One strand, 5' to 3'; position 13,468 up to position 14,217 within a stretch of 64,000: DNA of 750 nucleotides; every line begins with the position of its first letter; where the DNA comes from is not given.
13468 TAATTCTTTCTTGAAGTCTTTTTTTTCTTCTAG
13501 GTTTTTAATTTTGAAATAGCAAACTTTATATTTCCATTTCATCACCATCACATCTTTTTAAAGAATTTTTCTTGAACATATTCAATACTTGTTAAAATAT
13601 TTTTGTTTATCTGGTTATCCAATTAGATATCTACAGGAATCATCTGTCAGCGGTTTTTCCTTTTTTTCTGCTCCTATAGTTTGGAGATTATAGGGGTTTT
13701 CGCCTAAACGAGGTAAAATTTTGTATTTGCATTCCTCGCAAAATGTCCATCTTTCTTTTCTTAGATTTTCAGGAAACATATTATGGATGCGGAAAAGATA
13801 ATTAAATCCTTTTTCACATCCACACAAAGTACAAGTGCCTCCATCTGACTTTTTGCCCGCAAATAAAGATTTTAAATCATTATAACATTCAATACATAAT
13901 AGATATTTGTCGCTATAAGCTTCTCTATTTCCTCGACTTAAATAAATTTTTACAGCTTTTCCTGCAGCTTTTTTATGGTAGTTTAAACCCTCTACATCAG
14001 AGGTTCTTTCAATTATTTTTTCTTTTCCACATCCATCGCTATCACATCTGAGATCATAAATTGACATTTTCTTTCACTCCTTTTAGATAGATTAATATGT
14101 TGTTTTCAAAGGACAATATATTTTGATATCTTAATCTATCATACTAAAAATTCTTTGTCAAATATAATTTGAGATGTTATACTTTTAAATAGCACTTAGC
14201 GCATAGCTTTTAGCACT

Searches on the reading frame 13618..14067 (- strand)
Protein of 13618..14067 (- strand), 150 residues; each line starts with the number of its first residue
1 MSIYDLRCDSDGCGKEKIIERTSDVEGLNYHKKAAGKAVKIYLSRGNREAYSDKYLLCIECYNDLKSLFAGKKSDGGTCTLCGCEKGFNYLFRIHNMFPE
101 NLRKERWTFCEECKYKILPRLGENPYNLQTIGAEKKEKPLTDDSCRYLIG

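Call 6: search_protein_families(library=pfam, max_evalue=1, proteins=[window:13618-14067:-])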
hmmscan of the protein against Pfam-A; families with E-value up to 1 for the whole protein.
window:13618-14067:- (150 aa): 2 families
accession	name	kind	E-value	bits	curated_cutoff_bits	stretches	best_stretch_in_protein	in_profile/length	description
PF04777.18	Evr1_Alr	-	0.14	12.9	27.6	1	53-107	34-83/93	Erv1 / Alr family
PF09723.15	Zn_ribbon_8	-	0.24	11.9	34.4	0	1-16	1-14/41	Zinc ribbon domain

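Call 60: search_protein_families(library=phrogs, max_evalue=0.01, proteins=[window:13618-14067:-])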
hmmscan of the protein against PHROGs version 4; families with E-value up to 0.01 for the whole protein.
window:13618-14067:- (150 aa): 0 families

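Call 61: search_protein_families(library=ncbifam, max_evalue=0.01, proteins=[window:13618-14067:-])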
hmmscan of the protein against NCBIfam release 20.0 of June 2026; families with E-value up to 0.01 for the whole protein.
window:13618-14067:- (150 aa): 0 families

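Call 62: search_protein_families(library=padloc, max_evalue=0.01, proteins=[window:13618-14067:-])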
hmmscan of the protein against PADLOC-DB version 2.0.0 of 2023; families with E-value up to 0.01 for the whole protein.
window:13618-14067:- (150 aa): 0 families

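Call 85: find_related_loci(query=window:13618-14067:-, collection=viral_contigs, flank=5000)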
Query window:13618-14067:- (150 aa) in viral_contigs; peptide patterns used: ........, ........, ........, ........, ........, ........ (x = any residue, [..] = any of these).
12 stretches matched a pattern, but none encodes a relative of the query by tblastn (E <= 1e-3).
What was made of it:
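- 13615..14067 (-): G: 150-aa Cys-rich singleton (three CxxC plus one Cx4C) on the minus strand. No viral relative found (call 85).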
